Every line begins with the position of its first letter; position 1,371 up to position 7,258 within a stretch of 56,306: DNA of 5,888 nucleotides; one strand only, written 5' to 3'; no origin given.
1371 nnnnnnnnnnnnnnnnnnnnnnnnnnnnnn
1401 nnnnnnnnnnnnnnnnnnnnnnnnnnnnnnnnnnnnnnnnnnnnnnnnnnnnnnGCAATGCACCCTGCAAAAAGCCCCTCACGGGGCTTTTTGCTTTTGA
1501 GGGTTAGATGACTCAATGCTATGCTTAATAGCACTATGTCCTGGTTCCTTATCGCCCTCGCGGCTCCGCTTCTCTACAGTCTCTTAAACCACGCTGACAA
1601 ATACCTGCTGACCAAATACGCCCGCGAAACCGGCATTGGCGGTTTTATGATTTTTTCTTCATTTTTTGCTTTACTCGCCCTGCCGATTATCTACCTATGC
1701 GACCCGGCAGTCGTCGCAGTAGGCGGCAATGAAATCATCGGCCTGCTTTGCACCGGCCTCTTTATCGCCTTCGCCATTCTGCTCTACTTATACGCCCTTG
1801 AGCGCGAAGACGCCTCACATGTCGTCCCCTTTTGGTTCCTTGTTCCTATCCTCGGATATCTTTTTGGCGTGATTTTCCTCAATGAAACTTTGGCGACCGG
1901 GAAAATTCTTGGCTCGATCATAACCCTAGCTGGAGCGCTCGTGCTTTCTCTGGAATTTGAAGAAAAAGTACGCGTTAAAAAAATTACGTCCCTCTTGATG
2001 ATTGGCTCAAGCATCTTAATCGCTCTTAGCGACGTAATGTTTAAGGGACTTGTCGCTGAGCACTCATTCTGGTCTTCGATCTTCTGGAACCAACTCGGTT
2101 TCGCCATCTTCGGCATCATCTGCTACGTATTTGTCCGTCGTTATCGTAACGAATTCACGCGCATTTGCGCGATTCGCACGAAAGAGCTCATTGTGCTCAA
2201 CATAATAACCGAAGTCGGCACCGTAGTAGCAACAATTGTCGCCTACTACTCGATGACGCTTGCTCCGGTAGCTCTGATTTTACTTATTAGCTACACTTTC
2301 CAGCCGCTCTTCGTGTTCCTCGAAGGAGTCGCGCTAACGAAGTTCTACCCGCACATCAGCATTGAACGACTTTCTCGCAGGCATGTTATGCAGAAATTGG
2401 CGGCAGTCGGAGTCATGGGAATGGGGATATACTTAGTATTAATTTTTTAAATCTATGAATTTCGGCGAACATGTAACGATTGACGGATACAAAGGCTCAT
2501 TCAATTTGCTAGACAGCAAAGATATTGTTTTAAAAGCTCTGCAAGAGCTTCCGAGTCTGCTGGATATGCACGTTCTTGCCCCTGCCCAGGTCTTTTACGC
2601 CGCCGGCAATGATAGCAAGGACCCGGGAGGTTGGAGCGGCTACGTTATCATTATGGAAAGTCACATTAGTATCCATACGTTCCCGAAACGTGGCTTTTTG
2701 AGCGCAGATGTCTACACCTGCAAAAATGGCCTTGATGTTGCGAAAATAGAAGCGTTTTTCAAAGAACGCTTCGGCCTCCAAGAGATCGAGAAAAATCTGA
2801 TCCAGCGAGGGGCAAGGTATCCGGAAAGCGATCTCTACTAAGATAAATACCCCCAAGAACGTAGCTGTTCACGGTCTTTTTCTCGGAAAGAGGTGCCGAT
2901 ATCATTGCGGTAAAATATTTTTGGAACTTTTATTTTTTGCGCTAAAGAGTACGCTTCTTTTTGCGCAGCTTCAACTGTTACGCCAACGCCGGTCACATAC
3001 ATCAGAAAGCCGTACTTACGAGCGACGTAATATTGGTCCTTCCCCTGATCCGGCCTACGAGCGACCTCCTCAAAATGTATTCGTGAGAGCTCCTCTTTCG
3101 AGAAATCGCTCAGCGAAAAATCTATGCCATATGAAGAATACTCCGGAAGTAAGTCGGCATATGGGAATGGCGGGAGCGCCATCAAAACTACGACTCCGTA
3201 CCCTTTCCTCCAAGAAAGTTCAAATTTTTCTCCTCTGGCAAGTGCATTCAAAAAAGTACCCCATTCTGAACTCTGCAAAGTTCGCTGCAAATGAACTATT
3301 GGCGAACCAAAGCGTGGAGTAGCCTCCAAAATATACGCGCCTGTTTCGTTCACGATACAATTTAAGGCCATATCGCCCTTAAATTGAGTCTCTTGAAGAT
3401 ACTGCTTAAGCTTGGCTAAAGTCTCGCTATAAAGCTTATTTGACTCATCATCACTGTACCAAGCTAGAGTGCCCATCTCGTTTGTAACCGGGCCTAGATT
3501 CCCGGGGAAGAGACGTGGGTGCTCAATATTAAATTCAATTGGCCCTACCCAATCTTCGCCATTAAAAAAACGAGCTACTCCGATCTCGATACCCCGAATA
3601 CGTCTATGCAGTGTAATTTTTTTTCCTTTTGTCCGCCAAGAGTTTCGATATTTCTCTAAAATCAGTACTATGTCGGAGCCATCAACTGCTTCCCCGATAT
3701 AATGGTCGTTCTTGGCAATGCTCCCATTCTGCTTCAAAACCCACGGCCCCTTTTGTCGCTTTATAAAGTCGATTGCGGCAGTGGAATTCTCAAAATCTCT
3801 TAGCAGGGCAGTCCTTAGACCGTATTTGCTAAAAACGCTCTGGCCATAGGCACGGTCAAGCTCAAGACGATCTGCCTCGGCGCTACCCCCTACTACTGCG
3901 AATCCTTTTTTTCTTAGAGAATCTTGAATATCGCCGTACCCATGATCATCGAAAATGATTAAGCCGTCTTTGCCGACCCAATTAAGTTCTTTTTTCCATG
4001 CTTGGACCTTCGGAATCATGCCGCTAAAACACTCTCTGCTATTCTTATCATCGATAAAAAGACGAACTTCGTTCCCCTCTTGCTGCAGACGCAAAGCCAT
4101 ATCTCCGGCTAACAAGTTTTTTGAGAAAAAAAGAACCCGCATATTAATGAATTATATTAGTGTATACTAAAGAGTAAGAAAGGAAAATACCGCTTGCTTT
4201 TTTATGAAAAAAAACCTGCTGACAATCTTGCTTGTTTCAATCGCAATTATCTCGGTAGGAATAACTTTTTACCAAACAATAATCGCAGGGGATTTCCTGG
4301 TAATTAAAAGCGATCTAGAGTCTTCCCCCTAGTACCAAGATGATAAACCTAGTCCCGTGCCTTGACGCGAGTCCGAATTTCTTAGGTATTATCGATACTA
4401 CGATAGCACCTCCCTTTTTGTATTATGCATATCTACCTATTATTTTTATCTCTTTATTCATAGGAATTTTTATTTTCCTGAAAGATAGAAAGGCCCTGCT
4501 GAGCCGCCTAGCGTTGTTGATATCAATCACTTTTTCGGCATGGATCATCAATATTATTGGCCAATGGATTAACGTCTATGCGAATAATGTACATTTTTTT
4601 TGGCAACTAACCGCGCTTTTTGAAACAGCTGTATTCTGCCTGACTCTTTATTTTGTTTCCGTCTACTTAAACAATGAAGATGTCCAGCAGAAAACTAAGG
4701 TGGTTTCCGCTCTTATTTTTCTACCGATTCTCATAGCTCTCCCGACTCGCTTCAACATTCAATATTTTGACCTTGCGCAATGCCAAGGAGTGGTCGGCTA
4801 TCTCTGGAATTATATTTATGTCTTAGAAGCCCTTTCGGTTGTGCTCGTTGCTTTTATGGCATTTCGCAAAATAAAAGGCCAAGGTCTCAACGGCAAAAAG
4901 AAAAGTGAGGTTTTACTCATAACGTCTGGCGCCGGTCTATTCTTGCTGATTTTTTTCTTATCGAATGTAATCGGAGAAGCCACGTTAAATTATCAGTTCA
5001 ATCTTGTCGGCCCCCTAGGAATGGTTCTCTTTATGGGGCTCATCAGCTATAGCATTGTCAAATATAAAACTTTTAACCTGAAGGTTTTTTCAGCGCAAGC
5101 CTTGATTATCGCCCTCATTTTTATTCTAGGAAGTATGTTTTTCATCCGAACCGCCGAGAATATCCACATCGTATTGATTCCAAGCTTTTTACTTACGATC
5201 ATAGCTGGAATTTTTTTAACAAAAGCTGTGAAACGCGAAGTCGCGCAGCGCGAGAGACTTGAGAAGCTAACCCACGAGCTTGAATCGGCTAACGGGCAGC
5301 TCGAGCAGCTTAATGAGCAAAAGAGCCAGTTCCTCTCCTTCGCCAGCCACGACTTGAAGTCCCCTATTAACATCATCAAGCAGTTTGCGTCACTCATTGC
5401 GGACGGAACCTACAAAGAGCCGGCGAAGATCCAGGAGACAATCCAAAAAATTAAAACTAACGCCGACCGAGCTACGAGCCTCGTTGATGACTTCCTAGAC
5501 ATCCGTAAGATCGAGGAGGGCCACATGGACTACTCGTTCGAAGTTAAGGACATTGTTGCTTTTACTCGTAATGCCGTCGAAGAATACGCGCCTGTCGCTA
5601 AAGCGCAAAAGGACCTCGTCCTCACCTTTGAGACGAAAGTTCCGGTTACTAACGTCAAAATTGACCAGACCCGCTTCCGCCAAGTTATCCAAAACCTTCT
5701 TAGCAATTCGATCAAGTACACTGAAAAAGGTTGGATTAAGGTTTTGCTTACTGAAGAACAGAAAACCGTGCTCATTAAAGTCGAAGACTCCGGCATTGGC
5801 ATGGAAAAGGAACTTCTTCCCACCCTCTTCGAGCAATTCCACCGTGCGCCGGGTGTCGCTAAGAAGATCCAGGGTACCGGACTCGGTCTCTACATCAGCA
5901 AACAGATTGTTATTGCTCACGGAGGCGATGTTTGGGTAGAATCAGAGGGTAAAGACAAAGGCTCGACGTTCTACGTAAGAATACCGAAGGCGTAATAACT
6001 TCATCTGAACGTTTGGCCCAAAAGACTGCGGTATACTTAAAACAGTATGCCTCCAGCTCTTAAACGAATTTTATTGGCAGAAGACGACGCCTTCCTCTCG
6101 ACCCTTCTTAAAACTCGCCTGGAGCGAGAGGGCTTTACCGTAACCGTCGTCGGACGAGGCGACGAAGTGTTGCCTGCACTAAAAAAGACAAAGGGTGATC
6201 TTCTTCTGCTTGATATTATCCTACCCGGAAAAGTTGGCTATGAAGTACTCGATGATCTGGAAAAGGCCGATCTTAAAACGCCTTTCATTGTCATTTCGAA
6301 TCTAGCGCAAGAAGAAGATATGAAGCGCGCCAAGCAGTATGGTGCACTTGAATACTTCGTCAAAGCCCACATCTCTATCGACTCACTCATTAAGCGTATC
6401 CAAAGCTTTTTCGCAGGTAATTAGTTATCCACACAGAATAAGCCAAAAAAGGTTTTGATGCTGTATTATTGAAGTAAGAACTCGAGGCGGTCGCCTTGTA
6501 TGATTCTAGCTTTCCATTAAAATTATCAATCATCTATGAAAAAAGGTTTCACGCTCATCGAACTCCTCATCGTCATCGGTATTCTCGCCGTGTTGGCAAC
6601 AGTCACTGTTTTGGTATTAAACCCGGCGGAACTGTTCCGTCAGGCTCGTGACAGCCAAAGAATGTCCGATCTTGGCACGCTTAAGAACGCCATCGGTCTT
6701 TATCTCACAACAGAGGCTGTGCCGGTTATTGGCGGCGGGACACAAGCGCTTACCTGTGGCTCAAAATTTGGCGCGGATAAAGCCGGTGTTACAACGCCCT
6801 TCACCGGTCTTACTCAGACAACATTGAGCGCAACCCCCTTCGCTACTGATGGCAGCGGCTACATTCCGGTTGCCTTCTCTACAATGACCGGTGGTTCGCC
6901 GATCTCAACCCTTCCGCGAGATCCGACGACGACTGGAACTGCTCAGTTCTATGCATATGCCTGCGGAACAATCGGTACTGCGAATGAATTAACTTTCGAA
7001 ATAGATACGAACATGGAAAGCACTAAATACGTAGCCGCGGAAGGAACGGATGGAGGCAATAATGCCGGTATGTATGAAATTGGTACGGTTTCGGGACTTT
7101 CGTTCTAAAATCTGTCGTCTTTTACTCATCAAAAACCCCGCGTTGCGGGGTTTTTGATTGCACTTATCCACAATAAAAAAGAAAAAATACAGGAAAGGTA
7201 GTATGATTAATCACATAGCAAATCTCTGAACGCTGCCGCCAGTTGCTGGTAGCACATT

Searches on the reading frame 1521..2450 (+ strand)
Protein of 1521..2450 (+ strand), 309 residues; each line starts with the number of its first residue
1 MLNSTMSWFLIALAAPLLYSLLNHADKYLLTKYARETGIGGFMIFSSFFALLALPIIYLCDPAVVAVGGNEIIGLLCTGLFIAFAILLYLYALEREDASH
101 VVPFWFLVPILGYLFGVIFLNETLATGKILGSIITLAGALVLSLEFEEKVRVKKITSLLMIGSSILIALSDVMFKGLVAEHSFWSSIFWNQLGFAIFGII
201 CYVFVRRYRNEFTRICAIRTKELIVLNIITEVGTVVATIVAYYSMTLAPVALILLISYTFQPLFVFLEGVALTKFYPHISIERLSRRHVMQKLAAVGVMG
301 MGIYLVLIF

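Call 22: search_protein_families(library=pfam, proteins=[window:1521-2450:+])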
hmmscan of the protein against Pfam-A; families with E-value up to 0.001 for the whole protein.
window:1521-2450:+ (309 aa): 1 family
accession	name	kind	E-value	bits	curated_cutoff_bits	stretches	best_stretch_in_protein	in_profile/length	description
PF00892.27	EamA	-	1.5e-12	48.4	28.2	1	7-143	2-134/135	EamA-like transporter family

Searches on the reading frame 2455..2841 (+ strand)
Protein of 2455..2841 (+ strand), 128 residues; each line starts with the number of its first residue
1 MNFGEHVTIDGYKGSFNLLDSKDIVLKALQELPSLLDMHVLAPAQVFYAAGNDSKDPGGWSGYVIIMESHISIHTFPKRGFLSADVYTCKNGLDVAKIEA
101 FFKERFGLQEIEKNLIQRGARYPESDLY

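Call 22: search_protein_families(library=pfam, proteins=[window:2455-2841:+])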
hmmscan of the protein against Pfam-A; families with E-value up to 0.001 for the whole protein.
window:2455-2841:+ (128 aa): 1 family
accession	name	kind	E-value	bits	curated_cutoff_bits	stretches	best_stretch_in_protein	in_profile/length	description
PF02675.21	AdoMet_dc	-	8.5e-23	81.2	25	1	6-119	1-107/107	S-adenosylmethionine decarboxylase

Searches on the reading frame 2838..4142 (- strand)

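Call 22: search_protein_families(library=pfam, proteins=[window:2838-4142:-])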
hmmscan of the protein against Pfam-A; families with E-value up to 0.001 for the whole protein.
window:2838-4142:- (434 aa): 2 families
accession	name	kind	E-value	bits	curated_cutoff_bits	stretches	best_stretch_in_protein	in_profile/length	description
PF01071.24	GARS_A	-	6.1e-13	49.5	27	1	97-281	3-192/194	Phosphoribosylglycinamide synthetase, ATP-grasp (A) domain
PF02843.22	GARS_C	-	1.3e-07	32.2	34.8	1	380-417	54-91/92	Phosphoribosylglycinamide synthetase, C domain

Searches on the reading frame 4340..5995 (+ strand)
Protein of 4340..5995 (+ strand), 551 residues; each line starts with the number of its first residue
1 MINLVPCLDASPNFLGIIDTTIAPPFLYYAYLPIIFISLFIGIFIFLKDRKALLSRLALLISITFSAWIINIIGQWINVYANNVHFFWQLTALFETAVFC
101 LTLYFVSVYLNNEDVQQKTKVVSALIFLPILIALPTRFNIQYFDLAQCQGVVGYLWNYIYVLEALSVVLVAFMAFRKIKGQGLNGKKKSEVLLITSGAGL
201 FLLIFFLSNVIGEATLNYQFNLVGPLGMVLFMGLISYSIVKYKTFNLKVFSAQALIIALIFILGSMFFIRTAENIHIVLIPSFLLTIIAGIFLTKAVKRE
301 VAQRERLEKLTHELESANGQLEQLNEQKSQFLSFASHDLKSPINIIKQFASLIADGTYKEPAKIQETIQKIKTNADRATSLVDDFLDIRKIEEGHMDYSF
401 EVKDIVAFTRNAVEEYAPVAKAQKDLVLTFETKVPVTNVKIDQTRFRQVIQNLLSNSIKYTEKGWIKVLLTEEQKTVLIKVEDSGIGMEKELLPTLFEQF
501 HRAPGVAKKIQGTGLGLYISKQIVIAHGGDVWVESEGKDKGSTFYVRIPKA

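Call 22: search_protein_families(library=pfam, proteins=[window:4340-5995:+])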
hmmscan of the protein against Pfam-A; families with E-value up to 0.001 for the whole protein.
window:4340-5995:+ (551 aa): 2 families
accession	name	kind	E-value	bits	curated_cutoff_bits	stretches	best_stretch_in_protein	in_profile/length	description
PF02518.31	HATPase_c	-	6.9e-28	97.7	26.4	1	442-550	2-109/111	Histidine kinase-, DNA gyrase B-, and HSP90-like ATPase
PF00512.31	HisKA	-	4.5e-14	52.7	26.9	1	327-394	1-66/66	His Kinase A (phospho-acceptor) domain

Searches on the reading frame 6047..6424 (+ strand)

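Call 22: search_protein_families(library=pfam, proteins=[window:6047-6424:+])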
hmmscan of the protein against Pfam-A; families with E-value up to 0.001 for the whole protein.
window:6047-6424:+ (125 aa): 1 family
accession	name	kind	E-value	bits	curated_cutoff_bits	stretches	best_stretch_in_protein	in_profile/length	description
PF00072.30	Response_reg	-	9.3e-20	71.3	30.2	1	8-118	1-110/111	Response regulator receiver domain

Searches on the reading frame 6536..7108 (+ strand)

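Call 22: search_protein_families(library=pfam, proteins=[window:6536-7108:+])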
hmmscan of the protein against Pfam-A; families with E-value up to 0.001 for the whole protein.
window:6536-7108:+ (190 aa): 1 family
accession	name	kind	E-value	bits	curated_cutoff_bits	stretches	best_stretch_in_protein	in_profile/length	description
PF07963.17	N_methyl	-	4.6e-07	29.6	21.2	1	2-23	4-25/27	Prokaryotic N-terminal methylation motif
